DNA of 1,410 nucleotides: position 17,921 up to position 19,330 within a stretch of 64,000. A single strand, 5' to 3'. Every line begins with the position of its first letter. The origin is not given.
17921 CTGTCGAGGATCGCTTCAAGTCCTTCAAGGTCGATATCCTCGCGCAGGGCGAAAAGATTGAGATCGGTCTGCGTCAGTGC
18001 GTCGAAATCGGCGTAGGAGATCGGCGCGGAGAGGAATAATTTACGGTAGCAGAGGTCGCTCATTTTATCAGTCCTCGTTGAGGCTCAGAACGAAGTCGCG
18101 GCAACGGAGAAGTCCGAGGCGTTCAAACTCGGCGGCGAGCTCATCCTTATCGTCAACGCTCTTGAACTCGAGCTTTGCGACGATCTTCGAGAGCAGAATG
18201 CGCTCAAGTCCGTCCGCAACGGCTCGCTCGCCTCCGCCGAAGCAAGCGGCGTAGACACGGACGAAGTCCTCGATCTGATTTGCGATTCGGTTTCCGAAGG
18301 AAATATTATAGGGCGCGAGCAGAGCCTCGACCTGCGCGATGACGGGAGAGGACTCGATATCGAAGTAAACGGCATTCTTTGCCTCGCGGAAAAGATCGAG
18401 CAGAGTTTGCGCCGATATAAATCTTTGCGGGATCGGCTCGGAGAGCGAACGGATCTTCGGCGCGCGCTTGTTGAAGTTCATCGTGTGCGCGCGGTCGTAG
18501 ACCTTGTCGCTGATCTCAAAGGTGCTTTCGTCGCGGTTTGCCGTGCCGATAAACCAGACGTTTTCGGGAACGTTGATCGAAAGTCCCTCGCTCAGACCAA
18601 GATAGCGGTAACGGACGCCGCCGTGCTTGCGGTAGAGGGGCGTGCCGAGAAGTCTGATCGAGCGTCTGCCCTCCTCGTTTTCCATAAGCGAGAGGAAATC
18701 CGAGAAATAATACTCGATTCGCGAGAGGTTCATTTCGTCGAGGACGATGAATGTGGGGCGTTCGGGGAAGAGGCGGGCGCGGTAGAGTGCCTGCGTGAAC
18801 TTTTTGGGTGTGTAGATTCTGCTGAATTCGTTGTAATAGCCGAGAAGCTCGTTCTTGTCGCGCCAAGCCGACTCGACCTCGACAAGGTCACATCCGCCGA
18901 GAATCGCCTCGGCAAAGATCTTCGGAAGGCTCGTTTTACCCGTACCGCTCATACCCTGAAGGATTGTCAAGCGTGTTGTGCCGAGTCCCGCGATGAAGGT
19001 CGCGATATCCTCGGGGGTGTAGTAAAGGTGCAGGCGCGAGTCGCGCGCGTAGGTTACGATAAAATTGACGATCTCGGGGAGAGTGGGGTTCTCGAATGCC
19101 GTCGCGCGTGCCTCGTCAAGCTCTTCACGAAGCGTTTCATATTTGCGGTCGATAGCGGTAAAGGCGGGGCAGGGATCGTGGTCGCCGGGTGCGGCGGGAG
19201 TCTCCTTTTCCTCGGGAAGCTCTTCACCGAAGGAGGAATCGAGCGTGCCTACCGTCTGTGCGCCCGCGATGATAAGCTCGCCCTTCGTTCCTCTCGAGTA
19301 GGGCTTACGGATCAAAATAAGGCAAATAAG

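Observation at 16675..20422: Membrane-embedded McrB-type AAA+ NTPase with a nuclease-less, zinc-ribbon McrC/DUF2357-like partner: candidate novel defence system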

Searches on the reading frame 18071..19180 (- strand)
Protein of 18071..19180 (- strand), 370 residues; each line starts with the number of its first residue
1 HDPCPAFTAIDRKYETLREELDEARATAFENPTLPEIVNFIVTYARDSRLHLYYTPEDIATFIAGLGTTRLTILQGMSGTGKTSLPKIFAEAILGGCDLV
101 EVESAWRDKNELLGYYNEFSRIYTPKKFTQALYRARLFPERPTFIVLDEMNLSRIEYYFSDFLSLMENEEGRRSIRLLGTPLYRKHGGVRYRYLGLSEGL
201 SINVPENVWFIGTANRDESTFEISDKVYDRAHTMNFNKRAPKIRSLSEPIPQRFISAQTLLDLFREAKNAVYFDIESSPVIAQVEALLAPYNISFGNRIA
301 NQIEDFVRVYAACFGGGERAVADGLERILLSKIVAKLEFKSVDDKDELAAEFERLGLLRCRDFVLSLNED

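Call 33: search_protein_representatives(protein=window:18071-19180:-)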
Query: 370 residues. Proteins with E-value up to 0.001 (for the whole library): 8188; up to 1e-10: 6283; up to 1e-30: 740. The best 150 are listed.
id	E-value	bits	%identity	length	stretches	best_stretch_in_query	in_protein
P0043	5.0e-169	578.8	70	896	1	2-370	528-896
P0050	5.6e-166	568.8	69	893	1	2-370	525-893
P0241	2.4e-161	553.5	67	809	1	2-370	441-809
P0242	2.6e-158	543.6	67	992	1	2-370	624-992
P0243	5.2e-158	542.6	65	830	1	2-370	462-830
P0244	8.8e-156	535.2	66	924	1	2-370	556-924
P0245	7.4e-155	532.2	66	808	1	2-370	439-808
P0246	1.5e-152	524.6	64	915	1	2-370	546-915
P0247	1.8e-152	524.3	64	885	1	2-370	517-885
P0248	1.9e-152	524.2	64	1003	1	2-370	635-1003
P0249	6.8e-151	519.1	64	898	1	2-370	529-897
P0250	1.3e-150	518.2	64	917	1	2-370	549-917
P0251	4.5e-150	516.5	65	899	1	2-370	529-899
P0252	5.4e-150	516.2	65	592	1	2-370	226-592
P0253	6.5e-150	515.9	63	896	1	2-370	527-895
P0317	7.2e-82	292.1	50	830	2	2-182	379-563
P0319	2.1e-78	280.7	47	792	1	2-340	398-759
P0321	3.2e-78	280.1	44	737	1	4-352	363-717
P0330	4.3e-71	256.7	43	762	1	30-363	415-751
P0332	2.2e-70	254.4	49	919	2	2-169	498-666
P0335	2.6e-68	247.5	41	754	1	31-349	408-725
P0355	1.9e-60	221.6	38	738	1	22-366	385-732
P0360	4.8e-59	217.0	40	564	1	5-335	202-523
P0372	1.8e-57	211.9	42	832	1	30-354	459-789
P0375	4.1e-57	210.7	43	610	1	33-339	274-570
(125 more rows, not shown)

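Call 37: search_protein_families(library=padloc, proteins=[P0317, P0319, P0321, P0330, P0335, P0355, P0360, P0372, P0332], max_evalue=0.001)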
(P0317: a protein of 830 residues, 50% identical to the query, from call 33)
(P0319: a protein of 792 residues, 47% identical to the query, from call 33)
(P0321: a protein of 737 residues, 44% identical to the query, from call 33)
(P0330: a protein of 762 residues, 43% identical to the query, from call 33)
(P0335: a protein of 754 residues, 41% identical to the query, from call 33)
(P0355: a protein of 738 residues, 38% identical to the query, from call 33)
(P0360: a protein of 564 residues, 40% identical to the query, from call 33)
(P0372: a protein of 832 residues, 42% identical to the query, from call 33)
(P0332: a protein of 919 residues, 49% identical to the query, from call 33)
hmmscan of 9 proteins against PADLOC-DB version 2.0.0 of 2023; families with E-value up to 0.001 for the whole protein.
P0317 (830 aa): 2 families
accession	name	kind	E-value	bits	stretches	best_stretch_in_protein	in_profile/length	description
PDLC04547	PDC-M26A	-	3.3e-53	179.3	1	274-686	172-557/724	-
PDLC03865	LmuB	-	4.6e-05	19.8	1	151-434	276-577/1007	-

P0319 (792 aa): 1 family
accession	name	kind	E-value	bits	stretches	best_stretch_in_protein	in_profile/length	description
PDLC04547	PDC-M26A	-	1.1e-48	164.3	2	290-573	158-434/724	-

P0321 (737 aa): 1 family
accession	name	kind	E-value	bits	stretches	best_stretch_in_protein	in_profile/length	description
PDLC04547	PDC-M26A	-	8.5e-47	158.1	2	225-536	126-435/724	-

P0330 (762 aa): 3 families
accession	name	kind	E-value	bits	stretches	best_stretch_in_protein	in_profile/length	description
PDLC04547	PDC-M26A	-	1.4e-38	130.9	2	291-561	171-437/724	-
PDLC03868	LmuB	-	0.00029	17.2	1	109-395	534-818/1035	-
PDLC00581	JetC3|JetC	-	0.00035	16.5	1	48-388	744-1075/1473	DUF3584 domain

P0335 (754 aa): 1 family
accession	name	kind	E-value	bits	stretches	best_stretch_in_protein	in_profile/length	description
PDLC04547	PDC-M26A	-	3.3e-48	162.8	2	285-553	175-437/724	-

P0355 (738 aa): 1 family
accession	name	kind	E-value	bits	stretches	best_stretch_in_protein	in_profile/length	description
PDLC04547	PDC-M26A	-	3.7e-38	129.6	2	245-543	161-444/724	-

P0360 (564 aa): 1 family
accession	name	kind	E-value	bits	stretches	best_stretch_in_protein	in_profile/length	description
PDLC04547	PDC-M26A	-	1.5e-42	144.1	2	230-367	301-437/724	-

P0372 (832 aa): 1 family
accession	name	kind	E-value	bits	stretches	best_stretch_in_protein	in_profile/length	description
PDLC04547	PDC-M26A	-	9.9e-45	151.3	2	275-613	107-440/724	-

P0332 (919 aa): 1 family
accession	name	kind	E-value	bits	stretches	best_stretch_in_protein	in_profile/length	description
PDLC04547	PDC-M26A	-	1.4e-48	164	1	294-891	75-668/724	-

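Call 62: search_dna_similar(query=window:18071-19180:-, collection=plasmids, mode=protein, max_evalue=1e-10, max_rows=25)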
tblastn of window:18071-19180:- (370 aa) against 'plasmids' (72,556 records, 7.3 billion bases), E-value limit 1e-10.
Records with a match: 282; places in all: 287; records where one place covers at least 80% of the query: 11.
Best place of each record, by identity: <60% 282.
By first word of the organism name: Klebsiella 159; Bacillus 20; Salmonella 14; Escherichia 12; Enterobacter 9; Citrobacter 7; Rhizobium 6; Deinococcus 4; Synechocystis 4; Sinorhizobium 3; and 34 more.
By predicted mobility (MOB-suite, as given by PLSDB): non-mobilizable 181; conjugative 58; mobilizable 43.
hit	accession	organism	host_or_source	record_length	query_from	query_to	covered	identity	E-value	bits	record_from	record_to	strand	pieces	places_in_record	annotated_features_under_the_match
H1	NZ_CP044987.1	Deinococcus sp. AJ005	single cell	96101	5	354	95%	36.6%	1e-52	194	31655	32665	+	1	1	AAA family ATPase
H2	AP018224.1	Nostoc linckia NIES-25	-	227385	7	364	97%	34.8%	1e-52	194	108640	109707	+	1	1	hypothetical protein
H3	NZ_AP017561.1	Pseudanabaena sp. ABRG5-3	-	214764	52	337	77%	38.4%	2e-48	182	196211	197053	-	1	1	hypothetical protein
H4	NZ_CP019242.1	Rhodoferax antarcticus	Whole organism,environment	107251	52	333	76%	38.1%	8e-50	186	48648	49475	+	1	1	AAA family ATPase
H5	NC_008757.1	Polaromonas naphthalenivorans CJ2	-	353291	34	325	79%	36.1%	7e-44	169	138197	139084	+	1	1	AAA family ATPase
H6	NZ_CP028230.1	Lactiplantibacillus plantarum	cell culture,young radish kimchi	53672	44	358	85%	30.9%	2e-29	127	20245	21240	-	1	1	hypothetical protein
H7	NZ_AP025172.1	Cupriavidus sp. P-10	-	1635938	59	370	84%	30.8%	7e-22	104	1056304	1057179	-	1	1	none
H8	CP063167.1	Variovorax paradoxus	-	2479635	52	370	86%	28.8%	7e-23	107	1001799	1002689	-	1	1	hypothetical protein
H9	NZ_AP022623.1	Mycobacteroides abscessus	-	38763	5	306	82%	29.9%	3e-27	120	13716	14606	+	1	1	AAA family ATPase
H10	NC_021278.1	Mycobacteroides abscessus subsp. bolletii 50594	-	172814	5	306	82%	29.9%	3e-27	120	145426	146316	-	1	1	AAA family ATPase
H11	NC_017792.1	Deinococcus gobiensis I-0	-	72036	53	338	77%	31.3%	2e-27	120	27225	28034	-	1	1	hypothetical protein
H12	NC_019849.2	Sinorhizobium meliloti GR4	-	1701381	68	333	72%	33.7%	2e-29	127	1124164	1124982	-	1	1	none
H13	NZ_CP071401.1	Rhizobium leguminosarum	lentil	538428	68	333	72%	33.7%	1e-28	125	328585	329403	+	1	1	chromosome segregation ATPase-like protein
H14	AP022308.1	Burkholderia sp. SFA1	-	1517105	73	369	80%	30.0%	2e-18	94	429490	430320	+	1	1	hypothetical protein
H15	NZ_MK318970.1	Rhizobium rhizogenes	-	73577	53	370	86%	28.0%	2e-22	106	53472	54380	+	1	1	hypothetical protein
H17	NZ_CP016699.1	Lactococcus lactis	Single cell,Dairy fermentation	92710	17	307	79%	30.2%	1e-28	124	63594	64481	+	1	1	AAA family ATPase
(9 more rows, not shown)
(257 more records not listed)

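Call 63: search_dna_similar(query=window:18071-19180:-, collection=phages, mode=protein, max_evalue=1e-10, max_rows=25)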
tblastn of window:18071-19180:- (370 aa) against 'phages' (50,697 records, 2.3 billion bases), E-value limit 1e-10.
Records with a match: 2; places in all: 2; records where one place covers at least 80% of the query: 1.
Best place of each record, by identity: <60% 2.
By first word of the organism name: Bacteriophage 2.
By host as written in the record: - 2.
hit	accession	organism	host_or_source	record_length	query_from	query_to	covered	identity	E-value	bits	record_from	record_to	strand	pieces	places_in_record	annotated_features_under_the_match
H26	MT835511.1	Bacteriophage sp.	human fecal samples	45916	2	335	90%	38.3%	6e-69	240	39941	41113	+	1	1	record has no annotation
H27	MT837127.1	Bacteriophage sp.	human fecal samples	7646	57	237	49%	29.2%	3e-20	98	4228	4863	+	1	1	record has no annotation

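Call 69: get_annotated_region(hit=H1, flank=5000)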
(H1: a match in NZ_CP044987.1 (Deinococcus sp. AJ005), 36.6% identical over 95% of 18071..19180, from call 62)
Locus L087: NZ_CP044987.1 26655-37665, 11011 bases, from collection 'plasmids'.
description: Deinococcus sp. AJ005 plasmid p96k, complete sequence
organism: Deinococcus sp. AJ005 (NCBI taxid 2652443)
taxonomy: Bacteria; Deinococcota; Deinococci; Deinococcales; Deinococcaceae; Deinococcus; Deinococcus sp. AJ005
host: -; source: single cell; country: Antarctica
typing (MOB-suite, as given by PLSDB): non-mobilizable
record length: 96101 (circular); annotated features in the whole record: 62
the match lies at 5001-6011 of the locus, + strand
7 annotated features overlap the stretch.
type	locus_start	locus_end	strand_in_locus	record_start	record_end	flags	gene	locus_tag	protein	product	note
CDS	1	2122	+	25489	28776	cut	-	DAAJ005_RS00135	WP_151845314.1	AAA domain-containing protein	-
CDS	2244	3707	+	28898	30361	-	-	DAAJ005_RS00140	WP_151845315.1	hypothetical protein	-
CDS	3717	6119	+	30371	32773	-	-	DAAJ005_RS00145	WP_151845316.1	AAA family ATPase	-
CDS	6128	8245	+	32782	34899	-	-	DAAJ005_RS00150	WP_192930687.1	DUF2357 domain-containing protein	-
CDS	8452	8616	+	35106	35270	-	-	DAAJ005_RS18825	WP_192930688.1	D-alanyl-D-alanine carboxypeptidase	GO:0006508 - proteolysis [Evidence IEA]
CDS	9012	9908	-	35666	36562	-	-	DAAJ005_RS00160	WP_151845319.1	hypothetical protein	-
CDS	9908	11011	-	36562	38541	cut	-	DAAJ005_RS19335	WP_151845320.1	AAA family ATPase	-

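Call 70: get_annotated_region(hit=H17, flank=5000)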
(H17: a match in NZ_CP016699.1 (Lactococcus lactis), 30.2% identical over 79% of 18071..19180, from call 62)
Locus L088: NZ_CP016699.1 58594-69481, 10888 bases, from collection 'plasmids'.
description: Lactococcus lactis subsp. lactis strain 275 plasmid p275A, complete sequence
organism: Lactococcus lactis (NCBI taxid 1360)
taxonomy: Bacteria; Bacillota; Bacilli; Lactobacillales; Streptococcaceae; Lactococcus; Lactococcus lactis
host: -; source: Single cell,Dairy fermentation; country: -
typing (MOB-suite, as given by PLSDB): mobilizable; replicon rep_cluster_2422; relaxase MOB_Unknown
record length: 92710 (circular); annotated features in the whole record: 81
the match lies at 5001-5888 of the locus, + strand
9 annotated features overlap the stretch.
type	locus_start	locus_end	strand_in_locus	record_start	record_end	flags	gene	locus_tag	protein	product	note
CDS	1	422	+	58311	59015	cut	-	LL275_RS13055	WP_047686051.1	response regulator transcription factor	GO:0000160 - phosphorelay signal transduction system [Evidence IEA]; GO:0006355 - regulation of DNA-templated ...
CDS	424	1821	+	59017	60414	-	-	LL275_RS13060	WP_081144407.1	HAMP domain-containing sensor histidine kinase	GO:0007165 - signal transduction [Evidence IEA]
CDS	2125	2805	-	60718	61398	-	-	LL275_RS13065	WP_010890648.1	IS6-like element ISS1S family transposase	GO:0006313 - DNA transposition [Evidence IEA]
CDS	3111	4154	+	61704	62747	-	-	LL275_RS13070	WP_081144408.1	hypothetical protein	-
CDS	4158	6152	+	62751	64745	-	-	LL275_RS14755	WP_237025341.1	AAA family ATPase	-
CDS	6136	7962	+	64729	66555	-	-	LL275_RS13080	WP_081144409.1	nuclease domain-containing protein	-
CDS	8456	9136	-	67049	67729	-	-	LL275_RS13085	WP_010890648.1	IS6-like element ISS1S family transposase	GO:0006313 - DNA transposition [Evidence IEA]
CDS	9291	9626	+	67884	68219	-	-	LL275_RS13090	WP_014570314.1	hypothetical protein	-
CDS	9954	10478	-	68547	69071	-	-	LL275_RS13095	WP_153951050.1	GNAT family N-acetyltransferase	-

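Call 71: get_annotated_region(hit=H26, flank=6000)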
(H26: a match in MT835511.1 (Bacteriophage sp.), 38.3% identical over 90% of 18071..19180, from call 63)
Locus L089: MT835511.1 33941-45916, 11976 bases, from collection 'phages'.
description: UNVERIFIED: Bacteriophage sp. clone scaffold_74 genomic sequence.
organism: Bacteriophage sp. (NCBI taxid 38018)
taxonomy: Viruses
host: -; source: human fecal samples; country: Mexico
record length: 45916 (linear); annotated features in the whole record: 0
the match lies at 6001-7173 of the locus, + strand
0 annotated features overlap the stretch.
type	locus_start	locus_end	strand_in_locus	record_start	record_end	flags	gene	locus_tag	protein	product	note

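Call 75: search_protein_families(library=pfam, proteins=[L087:6128-8245:+, L087:3717-6119:+, L088:6136-7962:+, L088:4158-6152:+, L087:2244-3707:+, L088:3111-4154:+], max_evalue=0.01)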
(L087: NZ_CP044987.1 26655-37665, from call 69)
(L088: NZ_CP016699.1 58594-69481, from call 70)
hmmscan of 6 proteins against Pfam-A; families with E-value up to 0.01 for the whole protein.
L087:6128-8245:+ (705 aa): 1 family
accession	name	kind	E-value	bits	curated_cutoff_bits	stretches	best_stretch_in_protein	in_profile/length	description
PF09823.15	DUF2357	-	5.3e-06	26.3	23.3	1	123-218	94-187/251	Domain of unknown function (DUF2357)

L087:3717-6119:+ (800 aa): 1 family
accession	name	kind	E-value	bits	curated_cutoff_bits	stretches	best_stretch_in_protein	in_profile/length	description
PF07728.20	AAA_5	-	8.9e-06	26.2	22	1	493-644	3-138/139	AAA domain (dynein-related subfamily)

L088:6136-7962:+ (608 aa): 2 families
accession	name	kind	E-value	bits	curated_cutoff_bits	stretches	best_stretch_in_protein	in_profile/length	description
PF04411.18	PDDEXK_7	-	9.2e-10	39.3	22.1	1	385-551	1-162/164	PD-(D/E)XK nuclease superfamily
PF09823.15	DUF2357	-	0.0019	17.9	23.3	1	124-276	32-194/251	Domain of unknown function (DUF2357)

L088:4158-6152:+ (664 aa): 4 families
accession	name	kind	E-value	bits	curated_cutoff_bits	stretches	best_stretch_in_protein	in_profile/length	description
PF07728.20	AAA_5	-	4.3e-05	24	22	1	340-482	2-125/139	AAA domain (dynein-related subfamily)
PF13191.12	AAA_16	-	0.0004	21.4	32.6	1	338-369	25-57/167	AAA ATPase domain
PF13401.12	AAA_22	-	0.003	18.3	27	1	335-395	3-33/130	AAA domain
PF00004.35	AAA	-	0.0067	17.3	21.2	0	340-480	1-110/131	ATPase family associated with various cellular activities (AAA)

L087:2244-3707:+ (487 aa): 0 families

L088:3111-4154:+ (347 aa): 0 families

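Call 86: search_protein_families(library=padloc, proteins=[L087:6128-8245:+, L087:3717-6119:+, L088:6136-7962:+, L088:4158-6152:+, L087:2244-3707:+, L088:3111-4154:+], max_evalue=0.001)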
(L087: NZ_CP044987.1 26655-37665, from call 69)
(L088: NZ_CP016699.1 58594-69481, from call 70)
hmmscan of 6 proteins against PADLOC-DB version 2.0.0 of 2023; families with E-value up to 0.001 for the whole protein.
L087:6128-8245:+ (705 aa): 0 families

L087:3717-6119:+ (800 aa): 1 family
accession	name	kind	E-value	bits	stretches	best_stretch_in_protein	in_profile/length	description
PDLC04547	PDC-M26A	-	1.6e-32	110.9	2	420-592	268-433/724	-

L088:6136-7962:+ (608 aa): 0 families

L088:4158-6152:+ (664 aa): 1 family
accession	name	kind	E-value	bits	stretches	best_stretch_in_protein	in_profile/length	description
PDLC04547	PDC-M26A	-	1.3e-44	150.9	2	279-455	272-448/724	-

L087:2244-3707:+ (487 aa): 0 families

L088:3111-4154:+ (347 aa): 0 families

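Call 89: find_encoding_contigs(protein=P0360, flank=6000, max_places=2)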
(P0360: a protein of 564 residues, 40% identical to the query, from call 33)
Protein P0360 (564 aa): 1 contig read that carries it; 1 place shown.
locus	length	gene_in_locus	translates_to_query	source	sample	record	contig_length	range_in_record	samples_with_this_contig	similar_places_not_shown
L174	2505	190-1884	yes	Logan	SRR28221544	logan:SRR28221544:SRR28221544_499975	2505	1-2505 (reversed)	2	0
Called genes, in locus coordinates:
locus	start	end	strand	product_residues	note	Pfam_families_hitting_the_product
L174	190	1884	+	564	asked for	-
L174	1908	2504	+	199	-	?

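Call 90: find_encoding_contigs(protein=P0317, flank=6000, max_places=2)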
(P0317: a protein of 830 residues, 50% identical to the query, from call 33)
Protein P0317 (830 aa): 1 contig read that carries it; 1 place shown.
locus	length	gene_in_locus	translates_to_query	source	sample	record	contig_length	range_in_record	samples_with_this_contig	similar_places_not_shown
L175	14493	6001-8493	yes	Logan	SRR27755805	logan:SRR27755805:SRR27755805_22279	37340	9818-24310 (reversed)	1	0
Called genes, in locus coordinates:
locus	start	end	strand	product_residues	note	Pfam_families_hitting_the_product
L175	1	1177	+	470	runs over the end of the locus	PF00069:Pkinase, PF07714:PK_Tyr_Ser-Thr (weak)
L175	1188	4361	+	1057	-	PF01443:Viral_helicase1 (faint), PF13086:AAA_11, PF13245:AAA_19 (weak), PF13604:AAA_30 (weak), PF13087:AAA_12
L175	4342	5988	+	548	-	-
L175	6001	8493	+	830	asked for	-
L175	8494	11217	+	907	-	-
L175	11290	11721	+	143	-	-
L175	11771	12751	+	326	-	-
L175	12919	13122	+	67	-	PF13443:HTH_26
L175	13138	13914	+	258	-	PF13391:HNH_2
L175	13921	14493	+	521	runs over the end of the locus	PF02384:N6_Mtase, PF01170:UPF0020 (weak), PF20473:MmeI_Mtase (weak), PF07669:Eco57I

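Call 93: search_protein_families(library=pfam, proteins=[L175:8494-11214:+, L175:6001-8490:+, L175:4342-5985:+, L175:1188-4358:+, L174:1908-2504:+, L175:11290-11718:+, L175:11771-12748:+], max_evalue=0.01)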
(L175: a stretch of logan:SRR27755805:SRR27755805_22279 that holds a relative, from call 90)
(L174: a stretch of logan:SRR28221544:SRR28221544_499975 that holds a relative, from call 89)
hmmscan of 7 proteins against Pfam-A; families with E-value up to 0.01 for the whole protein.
L175:8494-11214:+ (907 aa): 0 families

L175:6001-8490:+ (830 aa): 1 family
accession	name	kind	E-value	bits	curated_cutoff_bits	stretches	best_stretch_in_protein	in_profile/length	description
PF07728.20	AAA_5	-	0.0043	17.5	22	0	452-550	3-93/139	AAA domain (dynein-related subfamily)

L175:4342-5985:+ (548 aa): 1 family
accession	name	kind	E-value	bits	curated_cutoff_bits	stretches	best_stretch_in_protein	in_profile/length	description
PF05491.19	RuvB_C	-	0.0016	18.8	24.7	1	49-111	5-71/72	RuvB C-terminal winged helix domain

L175:1188-4358:+ (1057 aa): 10 families
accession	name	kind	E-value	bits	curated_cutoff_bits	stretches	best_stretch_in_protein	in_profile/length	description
PF13087.12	AAA_12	-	2.2e-47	161.6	27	1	821-1028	1-194/195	AAA domain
PF13086.12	AAA_11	-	2.7e-31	109.7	27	1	409-798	2-251/257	AAA domain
PF13604.12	AAA_30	-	2.5e-12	47.4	27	2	409-450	2-44/191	AAA domain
PF13245.12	AAA_19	-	1.9e-11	44.7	25.1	1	413-475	1-56/134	AAA domain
PF01443.25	Viral_helicase1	-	3.9e-11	43.6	21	1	748-810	45-116/228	Viral superfamily 1 RNA helicase core domain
PF04851.21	ResIII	-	0.00043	20.7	22.5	0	408-453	3-52/164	Type III restriction enzyme, res subunit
PF00004.35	AAA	-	0.0022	18.9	21.2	0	428-448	2-22/131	ATPase family associated with various cellular activities (AAA)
PF20720.3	nSTAND3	-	0.0024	18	27.2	0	416-450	9-43/155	Novel STAND NTPase 3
PF13401.12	AAA_22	-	0.0025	18.6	27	0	424-463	5-33/130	AAA domain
PF02562.22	PhoH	-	0.005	16.8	27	0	406-439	4-34/205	PhoH-like protein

L174:1908-2504:+ (199 aa): 1 family
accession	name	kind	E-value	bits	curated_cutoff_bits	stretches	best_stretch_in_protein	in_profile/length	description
PF09823.15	DUF2357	-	5.2e-08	32.9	23.3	1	48-147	90-185/251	Domain of unknown function (DUF2357)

L175:11290-11718:+ (143 aa): 0 families

L175:11771-12748:+ (326 aa): 0 families

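Call 94: find_encoding_contigs(protein=P0319, flank=7000, max_places=1)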
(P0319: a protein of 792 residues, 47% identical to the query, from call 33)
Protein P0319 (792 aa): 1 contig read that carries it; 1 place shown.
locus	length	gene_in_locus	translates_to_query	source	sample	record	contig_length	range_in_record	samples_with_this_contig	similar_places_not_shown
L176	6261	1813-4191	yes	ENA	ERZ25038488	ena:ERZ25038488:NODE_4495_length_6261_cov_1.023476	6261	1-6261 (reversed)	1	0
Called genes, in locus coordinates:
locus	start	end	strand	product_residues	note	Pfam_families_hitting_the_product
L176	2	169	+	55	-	?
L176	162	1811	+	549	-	-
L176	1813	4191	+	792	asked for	-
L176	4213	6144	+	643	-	-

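Call 95: find_encoding_contigs(protein=P0375, flank=7000, max_places=1)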
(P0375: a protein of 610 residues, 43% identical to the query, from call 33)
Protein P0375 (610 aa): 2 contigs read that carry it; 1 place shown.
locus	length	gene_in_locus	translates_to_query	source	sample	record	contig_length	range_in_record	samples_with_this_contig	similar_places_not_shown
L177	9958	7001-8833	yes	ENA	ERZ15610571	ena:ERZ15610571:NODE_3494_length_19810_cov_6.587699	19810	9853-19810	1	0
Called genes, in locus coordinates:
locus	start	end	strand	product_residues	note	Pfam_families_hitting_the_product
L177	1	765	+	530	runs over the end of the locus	-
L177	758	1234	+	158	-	-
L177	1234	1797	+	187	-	-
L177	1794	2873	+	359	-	PF00145:DNA_methylase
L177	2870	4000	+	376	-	PF00145:DNA_methylase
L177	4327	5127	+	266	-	-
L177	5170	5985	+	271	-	-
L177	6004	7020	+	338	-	-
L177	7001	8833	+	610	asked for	-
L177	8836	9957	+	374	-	?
